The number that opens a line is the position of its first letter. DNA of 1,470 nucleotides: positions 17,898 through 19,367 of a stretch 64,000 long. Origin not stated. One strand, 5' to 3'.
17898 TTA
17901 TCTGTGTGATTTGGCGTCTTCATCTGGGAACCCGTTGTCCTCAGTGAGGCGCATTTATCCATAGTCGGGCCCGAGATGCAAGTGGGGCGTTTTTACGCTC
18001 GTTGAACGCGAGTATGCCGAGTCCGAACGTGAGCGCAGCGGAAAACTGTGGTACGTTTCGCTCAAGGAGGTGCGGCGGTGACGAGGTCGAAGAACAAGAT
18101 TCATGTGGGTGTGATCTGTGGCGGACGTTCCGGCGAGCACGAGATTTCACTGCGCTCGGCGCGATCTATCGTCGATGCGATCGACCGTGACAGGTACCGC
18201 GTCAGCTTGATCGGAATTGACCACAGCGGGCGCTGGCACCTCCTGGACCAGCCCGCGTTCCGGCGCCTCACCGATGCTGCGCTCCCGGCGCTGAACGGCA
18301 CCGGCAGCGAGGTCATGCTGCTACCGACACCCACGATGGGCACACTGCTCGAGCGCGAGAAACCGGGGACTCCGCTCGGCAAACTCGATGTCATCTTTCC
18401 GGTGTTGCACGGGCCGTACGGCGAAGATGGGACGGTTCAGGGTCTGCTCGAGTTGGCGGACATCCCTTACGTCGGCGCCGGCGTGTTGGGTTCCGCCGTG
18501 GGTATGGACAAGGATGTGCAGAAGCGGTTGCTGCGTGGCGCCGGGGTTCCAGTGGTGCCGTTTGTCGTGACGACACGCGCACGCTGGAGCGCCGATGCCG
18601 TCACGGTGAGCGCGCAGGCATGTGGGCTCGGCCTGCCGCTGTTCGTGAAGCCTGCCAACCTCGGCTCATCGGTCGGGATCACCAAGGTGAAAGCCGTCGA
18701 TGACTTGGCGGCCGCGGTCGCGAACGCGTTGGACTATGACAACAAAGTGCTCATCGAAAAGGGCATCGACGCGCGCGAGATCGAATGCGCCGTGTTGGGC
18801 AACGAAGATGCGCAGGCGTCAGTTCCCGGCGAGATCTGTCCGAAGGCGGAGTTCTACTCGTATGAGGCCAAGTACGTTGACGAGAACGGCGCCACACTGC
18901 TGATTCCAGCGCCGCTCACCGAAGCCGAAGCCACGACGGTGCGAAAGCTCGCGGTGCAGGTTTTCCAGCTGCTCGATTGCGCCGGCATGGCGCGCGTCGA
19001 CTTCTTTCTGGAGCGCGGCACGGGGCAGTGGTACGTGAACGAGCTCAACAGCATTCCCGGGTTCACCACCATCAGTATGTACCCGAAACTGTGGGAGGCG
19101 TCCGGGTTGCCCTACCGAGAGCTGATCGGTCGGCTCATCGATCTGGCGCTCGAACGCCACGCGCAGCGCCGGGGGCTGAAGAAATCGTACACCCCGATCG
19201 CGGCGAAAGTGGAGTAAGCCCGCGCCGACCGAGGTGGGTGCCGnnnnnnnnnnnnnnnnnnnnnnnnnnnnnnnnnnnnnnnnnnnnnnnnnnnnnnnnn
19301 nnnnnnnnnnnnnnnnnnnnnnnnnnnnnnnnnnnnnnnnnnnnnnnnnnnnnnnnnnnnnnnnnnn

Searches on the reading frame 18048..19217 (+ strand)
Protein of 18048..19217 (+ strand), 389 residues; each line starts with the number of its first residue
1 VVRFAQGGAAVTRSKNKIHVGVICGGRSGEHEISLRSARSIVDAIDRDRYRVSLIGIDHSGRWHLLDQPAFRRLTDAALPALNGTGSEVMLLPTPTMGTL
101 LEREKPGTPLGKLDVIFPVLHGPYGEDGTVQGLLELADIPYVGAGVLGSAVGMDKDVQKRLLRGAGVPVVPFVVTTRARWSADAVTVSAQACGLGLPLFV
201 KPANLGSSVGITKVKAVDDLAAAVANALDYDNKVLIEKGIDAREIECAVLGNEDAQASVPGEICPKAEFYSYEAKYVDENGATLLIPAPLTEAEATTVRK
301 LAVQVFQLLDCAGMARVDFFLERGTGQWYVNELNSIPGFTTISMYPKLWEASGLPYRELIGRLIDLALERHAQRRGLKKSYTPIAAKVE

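Call 68: search_protein_families(library=pfam, proteins=[window:18048-19217:+], max_evalue=0.00001)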
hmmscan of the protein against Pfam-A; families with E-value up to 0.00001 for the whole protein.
window:18048-19217:+ (389 aa): 4 families
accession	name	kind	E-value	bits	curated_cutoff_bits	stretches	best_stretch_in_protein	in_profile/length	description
PF07478.18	Dala_Dala_lig_C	-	1.5e-72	243.8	24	1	161-364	1-203/204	D-ala D-ala ligase C-terminus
PF01820.27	Dala_Dala_lig_N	-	8.9e-35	120.3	34.6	1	19-144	1-121/121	D-ala D-ala ligase N-terminus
PF02786.22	CPSase_L_D2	-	4.4e-08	33.3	19.8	1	154-335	1-178/211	Carbamoyl-phosphate synthase L chain, ATP binding domain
PF02222.28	ATP-grasp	-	8.9e-08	32.4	27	1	163-333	4-159/179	ATP-grasp domain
